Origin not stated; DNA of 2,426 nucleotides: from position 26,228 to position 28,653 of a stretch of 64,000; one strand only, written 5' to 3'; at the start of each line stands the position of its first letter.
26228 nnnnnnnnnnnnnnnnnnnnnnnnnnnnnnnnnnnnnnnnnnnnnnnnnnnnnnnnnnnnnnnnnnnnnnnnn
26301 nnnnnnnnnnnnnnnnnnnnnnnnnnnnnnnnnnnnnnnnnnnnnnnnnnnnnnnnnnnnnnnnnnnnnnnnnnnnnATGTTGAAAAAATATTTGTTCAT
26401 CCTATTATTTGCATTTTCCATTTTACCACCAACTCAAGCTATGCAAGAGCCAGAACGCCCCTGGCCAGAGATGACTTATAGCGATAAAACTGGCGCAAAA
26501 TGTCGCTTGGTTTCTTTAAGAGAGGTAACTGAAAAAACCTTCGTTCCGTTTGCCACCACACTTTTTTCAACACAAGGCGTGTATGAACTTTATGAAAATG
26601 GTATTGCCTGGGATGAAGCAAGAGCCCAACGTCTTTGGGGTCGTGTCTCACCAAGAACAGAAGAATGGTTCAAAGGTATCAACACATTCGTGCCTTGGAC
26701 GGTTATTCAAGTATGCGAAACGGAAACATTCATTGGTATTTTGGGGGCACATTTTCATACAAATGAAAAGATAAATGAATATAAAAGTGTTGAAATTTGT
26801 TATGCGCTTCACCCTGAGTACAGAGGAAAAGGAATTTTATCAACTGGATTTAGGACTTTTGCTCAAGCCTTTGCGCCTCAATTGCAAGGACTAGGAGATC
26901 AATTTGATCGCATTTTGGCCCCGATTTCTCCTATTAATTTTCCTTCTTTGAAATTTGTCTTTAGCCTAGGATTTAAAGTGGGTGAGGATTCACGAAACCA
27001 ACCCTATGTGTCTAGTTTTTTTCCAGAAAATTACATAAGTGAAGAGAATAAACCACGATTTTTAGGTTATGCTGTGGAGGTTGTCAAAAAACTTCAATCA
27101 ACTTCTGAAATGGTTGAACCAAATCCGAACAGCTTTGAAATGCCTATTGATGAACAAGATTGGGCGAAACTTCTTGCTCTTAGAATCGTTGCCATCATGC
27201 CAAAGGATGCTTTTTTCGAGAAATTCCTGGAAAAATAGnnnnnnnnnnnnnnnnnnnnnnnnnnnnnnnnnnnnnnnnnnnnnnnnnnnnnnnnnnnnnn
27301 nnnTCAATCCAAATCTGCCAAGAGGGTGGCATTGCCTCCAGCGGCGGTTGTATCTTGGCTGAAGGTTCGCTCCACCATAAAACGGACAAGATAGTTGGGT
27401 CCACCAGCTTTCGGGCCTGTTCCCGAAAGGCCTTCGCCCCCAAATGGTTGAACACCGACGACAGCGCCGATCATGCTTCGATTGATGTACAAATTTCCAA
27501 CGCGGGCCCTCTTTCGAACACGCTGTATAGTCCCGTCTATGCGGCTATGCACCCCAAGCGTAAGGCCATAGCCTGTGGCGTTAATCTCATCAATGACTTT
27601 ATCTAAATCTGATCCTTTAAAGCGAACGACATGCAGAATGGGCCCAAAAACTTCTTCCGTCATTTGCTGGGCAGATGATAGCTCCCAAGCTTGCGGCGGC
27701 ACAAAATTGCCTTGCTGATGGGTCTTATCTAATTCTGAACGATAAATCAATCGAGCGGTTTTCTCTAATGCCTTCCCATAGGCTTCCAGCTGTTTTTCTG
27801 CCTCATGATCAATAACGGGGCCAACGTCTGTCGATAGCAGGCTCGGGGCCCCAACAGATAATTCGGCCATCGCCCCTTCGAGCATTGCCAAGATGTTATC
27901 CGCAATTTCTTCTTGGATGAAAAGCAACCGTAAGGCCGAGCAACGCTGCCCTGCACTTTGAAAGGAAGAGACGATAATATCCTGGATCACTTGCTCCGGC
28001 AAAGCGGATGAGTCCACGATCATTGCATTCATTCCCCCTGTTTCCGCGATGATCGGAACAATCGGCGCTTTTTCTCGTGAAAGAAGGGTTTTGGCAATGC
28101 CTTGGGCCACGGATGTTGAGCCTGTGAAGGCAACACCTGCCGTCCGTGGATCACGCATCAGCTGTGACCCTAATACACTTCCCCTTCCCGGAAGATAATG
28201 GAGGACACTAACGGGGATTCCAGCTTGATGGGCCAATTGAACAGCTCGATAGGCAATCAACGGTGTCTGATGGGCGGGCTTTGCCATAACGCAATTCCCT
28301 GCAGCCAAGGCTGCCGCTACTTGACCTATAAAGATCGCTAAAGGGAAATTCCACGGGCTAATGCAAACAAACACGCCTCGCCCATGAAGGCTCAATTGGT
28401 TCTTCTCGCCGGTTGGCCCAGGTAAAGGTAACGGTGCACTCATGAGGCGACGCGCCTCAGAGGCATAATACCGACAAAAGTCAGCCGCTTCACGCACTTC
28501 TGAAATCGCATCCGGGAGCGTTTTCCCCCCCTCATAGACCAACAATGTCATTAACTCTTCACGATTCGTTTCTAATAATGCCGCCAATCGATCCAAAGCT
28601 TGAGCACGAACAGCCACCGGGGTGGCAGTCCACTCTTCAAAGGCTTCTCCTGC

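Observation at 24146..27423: Orphan duplicate of the putA 3' end brackets a ~3.1-kb AT-rich islet (decayed integrated element?)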

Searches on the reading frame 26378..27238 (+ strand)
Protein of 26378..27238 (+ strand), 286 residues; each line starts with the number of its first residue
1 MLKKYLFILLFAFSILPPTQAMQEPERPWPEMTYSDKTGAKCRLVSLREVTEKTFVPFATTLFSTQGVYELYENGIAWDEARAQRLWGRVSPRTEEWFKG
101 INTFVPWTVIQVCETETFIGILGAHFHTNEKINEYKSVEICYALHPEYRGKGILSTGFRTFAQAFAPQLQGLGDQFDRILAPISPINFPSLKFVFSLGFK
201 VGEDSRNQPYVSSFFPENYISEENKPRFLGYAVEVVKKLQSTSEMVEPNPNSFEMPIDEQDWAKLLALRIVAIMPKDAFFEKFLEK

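Call 6: search_protein_families(library=pfam, proteins=[window:26378-27238:+], max_evalue=0.01)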
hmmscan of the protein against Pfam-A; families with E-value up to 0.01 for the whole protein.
window:26378-27238:+ (286 aa): 2 families
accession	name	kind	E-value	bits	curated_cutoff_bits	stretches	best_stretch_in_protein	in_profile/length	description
PF13302.13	Acetyltransf_3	-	1.1e-09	39.6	25.4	1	47-200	4-138/138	Acetyltransferase (GNAT) domain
PF00583.31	Acetyltransf_1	-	0.0012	19.6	20.7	1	89-156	18-79/116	Acetyltransferase (GNAT) family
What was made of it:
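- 26378..27238 (+): Cargo gene for a GNAT acetyltransferase with a signal-peptide-like N-terminus, convergent with putA. Pfam Acetyltransf_3 (call 6).
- Checked: GNAT 26378..27238 (+): Acetyltransf_3, E = 1e-9 (call 6).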

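Call 9: find_encoding_contigs(protein=window:26378-27238:+, flank=10000, max_places=10)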
Protein window:26378-27238:+ (286 aa): 2 contigs read that carry it; 1 place shown.
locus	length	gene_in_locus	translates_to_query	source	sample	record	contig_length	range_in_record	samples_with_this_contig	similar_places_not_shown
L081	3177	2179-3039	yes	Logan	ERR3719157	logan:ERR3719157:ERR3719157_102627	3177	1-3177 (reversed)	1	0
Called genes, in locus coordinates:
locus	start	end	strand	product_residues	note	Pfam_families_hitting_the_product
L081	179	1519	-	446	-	PF08238:Sel1 (weak)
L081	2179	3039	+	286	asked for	PF13302:Acetyltransf_3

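Call 22: find_homologous_proteins(query=window:26378-27238:+, max_evalue=0.00001)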
Query window:26378-27238:+ (286 aa): 8 proteins with E <= 0.00001 among 384 candidates.
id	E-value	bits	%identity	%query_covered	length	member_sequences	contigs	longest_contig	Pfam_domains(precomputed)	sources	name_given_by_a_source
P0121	1.1e-192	657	100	100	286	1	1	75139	PF13302.14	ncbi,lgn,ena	-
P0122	1.9e-114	400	64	100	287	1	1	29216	-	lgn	-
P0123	1.1e-112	394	63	100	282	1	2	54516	PF13302.14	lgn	-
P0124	4.4e-105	369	57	99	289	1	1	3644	PF13302.14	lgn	-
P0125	5.0e-105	369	63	91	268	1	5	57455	PF13302.14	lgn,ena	-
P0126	2.2e-98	347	56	99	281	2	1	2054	PF13302.14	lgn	-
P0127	2.4e-84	301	50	99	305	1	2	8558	PF13302.14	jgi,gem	-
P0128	1.7e-73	265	46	99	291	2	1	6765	PF13302.14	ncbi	-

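Call 23: find_encoding_contigs(protein=P0122, flank=10000, max_places=3)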
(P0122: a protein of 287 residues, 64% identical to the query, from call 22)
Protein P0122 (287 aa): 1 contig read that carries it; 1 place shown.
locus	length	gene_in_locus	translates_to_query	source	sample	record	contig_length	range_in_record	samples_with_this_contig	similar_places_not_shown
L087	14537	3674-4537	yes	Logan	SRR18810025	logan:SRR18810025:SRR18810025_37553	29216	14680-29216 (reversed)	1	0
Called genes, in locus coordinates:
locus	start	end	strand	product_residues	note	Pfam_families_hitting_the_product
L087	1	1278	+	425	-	?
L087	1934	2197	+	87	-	PF00144:Beta-lactamase (weak)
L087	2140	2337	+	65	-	-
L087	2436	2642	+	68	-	-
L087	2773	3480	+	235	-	-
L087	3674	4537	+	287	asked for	-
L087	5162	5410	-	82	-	-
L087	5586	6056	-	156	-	-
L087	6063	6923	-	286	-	-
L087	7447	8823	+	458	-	PF18073:Zn_ribbon_LapB, PF03796:DnaB_C (faint), PF06745:ATPase, PF13481:AAA_25, PF23442:DUF7125 (weak), PF09848:SLFN-g3_helicase (weak), PF13401:AAA_22 (weak), PF13541:ChlI (weak), +1 more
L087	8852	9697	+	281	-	PF02674:Colicin_V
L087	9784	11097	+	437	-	PF01011:PQQ (weak), PF25293:Beta-prop_EMC1_N (faint), PF25857:DUF7957 (faint), PF13360:PQQ_2, PF13570:Beta-prop_ACSF4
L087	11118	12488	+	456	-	PF00071:Ras (faint), PF00350:Dynamin_N (faint), PF01926:MMR_HSR1, PF02421:FeoB_N, PF00009:GTP_EFTU, PF01926:MMR_HSR1, PF02421:FeoB_N, PF14714:KH_dom-like, +3 more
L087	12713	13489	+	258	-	PF00106:adh_short, PF08659:KR, PF13561:adh_short_C2, PF23441:SDR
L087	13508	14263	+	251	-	-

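Call 24: find_encoding_contigs(protein=P0123, flank=10000, max_places=3)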
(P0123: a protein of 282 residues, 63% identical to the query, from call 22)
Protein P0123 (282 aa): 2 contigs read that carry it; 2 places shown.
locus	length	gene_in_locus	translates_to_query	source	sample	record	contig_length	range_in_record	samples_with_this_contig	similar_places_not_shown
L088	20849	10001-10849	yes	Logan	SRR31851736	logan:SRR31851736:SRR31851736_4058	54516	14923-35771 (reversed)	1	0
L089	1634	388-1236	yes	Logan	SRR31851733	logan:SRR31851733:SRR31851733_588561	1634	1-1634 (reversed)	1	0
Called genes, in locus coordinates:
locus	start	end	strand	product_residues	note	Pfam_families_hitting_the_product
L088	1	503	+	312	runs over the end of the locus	PF01134:GIDA (faint), PF01266:DAO (faint), PF07992:Pyr_redox_2, PF13738:Pyr_redox_3, PF00070:Pyr_redox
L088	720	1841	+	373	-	PF02405:MlaE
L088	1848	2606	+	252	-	PF00005:ABC_tran, PF13304:AAA_21 (weak)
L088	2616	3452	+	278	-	PF02470:MlaD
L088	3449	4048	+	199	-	PF03886:ABC_trans_aux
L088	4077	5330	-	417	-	PF07690:MFS_1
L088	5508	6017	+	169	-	PF02357:NusG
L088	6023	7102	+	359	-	PF13439:Glyco_transf_4, PF13579:Glyco_trans_4_4, PF20706:GT4-conflict, PF00534:Glycos_transf_1, PF13692:Glyco_trans_1_4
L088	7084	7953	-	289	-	-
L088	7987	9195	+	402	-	PF04932:Wzy_C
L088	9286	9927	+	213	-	PF01327:Pep_deformylase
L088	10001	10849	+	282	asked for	PF13302:Acetyltransf_3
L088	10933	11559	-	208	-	PF01121:CoaE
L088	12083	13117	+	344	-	PF01208:URO-D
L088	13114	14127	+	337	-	PF00762:Ferrochelatase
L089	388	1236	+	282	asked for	PF13302:Acetyltransf_3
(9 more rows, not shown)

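Call 25: find_encoding_contigs(protein=P0125, flank=10000, max_places=4)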
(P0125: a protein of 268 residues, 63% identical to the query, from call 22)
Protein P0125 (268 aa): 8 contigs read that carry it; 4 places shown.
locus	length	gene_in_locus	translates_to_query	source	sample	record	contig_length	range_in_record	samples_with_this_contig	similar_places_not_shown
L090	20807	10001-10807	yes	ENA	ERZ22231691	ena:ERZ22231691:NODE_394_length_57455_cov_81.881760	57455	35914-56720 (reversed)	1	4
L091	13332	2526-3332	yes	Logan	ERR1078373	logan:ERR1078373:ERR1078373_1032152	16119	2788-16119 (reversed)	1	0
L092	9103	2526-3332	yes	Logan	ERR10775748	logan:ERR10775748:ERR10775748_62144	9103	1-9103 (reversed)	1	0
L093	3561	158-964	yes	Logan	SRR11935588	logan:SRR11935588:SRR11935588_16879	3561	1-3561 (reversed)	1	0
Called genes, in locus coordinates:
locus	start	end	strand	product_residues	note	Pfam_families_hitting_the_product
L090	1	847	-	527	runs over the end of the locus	?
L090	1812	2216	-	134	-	-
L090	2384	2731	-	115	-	PF05071:NDUFA12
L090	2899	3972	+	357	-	PF01966:HD (faint)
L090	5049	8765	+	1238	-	PF12951:PATR (weak), PF03797:Autotransporter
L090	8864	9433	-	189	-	PF00583:Acetyltransf_1 (weak)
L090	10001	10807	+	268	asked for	PF13302:Acetyltransf_3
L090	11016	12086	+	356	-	-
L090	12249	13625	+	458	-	PF18073:Zn_ribbon_LapB (weak), PF03796:DnaB_C (faint), PF13481:AAA_25, PF06745:ATPase, PF23442:DUF7125 (weak), PF09848:SLFN-g3_helicase (weak), PF13401:AAA_22 (weak), PF13541:ChlI (weak), +1 more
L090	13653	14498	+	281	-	PF02674:Colicin_V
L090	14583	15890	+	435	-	PF01011:PQQ (weak), PF25293:Beta-prop_EMC1_N (faint), PF13360:PQQ_2, PF13570:Beta-prop_ACSF4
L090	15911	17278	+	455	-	PF00071:Ras (faint), PF01926:MMR_HSR1, PF02421:FeoB_N, PF00009:GTP_EFTU, PF01926:MMR_HSR1, PF02421:FeoB_N, PF04548:AIG1 (weak), PF14714:KH_dom-like, +3 more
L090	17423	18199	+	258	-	PF00106:adh_short, PF08659:KR, PF13561:adh_short_C2, PF23441:SDR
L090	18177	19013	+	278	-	-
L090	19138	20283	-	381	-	PF02322:Cyt_bd_oxida_II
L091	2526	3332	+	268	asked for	PF13302:Acetyltransf_3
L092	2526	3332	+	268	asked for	PF13302:Acetyltransf_3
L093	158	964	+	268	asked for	PF13302:Acetyltransf_3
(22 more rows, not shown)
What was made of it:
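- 26378..27238 (+): Homologues at 46-64% identity lie at unrelated chromosomal sites in relatives (calls 22-25).
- GNAT homologues sit at non-att chromosomal sites (calls 23-25).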

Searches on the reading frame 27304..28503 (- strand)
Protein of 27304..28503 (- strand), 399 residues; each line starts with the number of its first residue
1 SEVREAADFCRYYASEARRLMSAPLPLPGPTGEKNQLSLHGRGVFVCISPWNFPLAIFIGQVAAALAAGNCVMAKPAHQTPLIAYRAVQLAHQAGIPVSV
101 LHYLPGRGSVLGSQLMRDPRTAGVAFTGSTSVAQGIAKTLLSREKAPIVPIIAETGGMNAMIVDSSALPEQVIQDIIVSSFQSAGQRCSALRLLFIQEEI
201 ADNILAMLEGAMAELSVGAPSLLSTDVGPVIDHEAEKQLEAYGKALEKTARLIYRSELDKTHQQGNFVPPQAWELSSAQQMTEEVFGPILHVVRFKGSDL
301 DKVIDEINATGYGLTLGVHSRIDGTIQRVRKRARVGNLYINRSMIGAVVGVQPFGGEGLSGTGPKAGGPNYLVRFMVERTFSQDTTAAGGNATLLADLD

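Call 7: find_related_loci(query=window:27304-28503:-, collection=genome_contigs, flank=10000)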
Query window:27304-28503:- (399 aa) in genome_contigs; peptide patterns used: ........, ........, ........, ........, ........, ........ (x = any residue, [..] = any of these).
600 stretches matched a pattern (row limit reached: there are more); 595 encode a relative of the query (tblastn E <= 1e-3); the best 80 are kept; 80 distinct loci.
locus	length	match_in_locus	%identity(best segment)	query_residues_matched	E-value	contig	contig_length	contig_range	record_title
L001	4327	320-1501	65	1-395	0e+0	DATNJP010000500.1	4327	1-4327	MAG TPA_asm: Luteibacter sp. isolate SMAG_U11402 k141_581637, whole genome shotgun sequence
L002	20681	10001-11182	64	1-395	3e-173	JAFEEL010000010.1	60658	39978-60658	MAG: Proteobacteria bacterium isolate SZAS CTRL-102 CK_MAG-120__10__length-60658, whole genome shotgun sequence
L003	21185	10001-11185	65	1-395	3e-173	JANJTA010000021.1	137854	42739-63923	MAG: Rhodanobacter sp. isolate RXF3_metabat.bin.5 RXF3_k141_9160, whole genome shotgun sequence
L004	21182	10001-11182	66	1-395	6e-173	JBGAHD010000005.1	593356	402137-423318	MAG: Ahniellaceae bacterium isolate MAG_MBR_H10.40 MBRH10-40_opera_contig_46, whole genome shotgun sequence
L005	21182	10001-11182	66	1-395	6e-173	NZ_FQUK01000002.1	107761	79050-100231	Thermomonas hydrothermalis strain DSM 14834, whole genome shotgun sequence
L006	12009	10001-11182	64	1-395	2e-172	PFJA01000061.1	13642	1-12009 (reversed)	MAG: Lysobacterales bacterium CG_4_10_14_3_um_filter_64_11 CG_4_10_14_3_um_filter_scaffold_2952_c, whole genome shotgun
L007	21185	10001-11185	63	1-396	4e-172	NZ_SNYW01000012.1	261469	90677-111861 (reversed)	Dongia mobilis strain CGMCC 1.7660 Ga0079870_107, whole genome shotgun sequence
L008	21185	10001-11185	65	1-395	4e-172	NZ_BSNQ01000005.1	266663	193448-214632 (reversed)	Dyella lipolytica strain NBRC 111473 sequence5, whole genome shotgun sequence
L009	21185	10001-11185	64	1-395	6e-172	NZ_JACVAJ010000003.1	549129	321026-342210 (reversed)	Pseudoxanthomonas sp. PXM01 NODE_3_length_549129_cov_45.286185, whole genome shotgun sequence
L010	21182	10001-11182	65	1-395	7e-172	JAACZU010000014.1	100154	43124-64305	MAG: Rhodanobacteraceae bacterium isolate SCNH_5 1666000014, whole genome shotgun sequence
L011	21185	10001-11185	65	1-396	9e-172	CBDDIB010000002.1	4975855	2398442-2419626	MAG: Alphaproteobacteria bacterium isolate 7448a1ac-87b9-4237-a118-df8c98a982b6 genome assembly, contig: contig_2, whole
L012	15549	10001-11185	63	1-396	4e-171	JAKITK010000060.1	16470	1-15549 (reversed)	MAG: Lysobacterales bacterium isolate D96SM.bin.4 NODE_2622_length_16470_cov_11.205042, whole genome shotgun sequence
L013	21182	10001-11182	65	1-395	5e-171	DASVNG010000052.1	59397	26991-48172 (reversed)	MAG TPA_asm: Pseudoxanthomonas sp. isolate SMAG_U3120 k141_799066, whole genome shotgun sequence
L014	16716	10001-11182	64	1-395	5e-171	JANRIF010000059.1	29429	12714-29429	MAG: Lysobacteraceae bacterium isolate bins.184 k141_4681258, whole genome shotgun sequence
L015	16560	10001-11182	64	1-395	7e-171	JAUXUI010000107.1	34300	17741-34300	MAG: Lysobacteraceae bacterium isolate C15_concoct.bin.108 C15_k141_101613, whole genome shotgun sequence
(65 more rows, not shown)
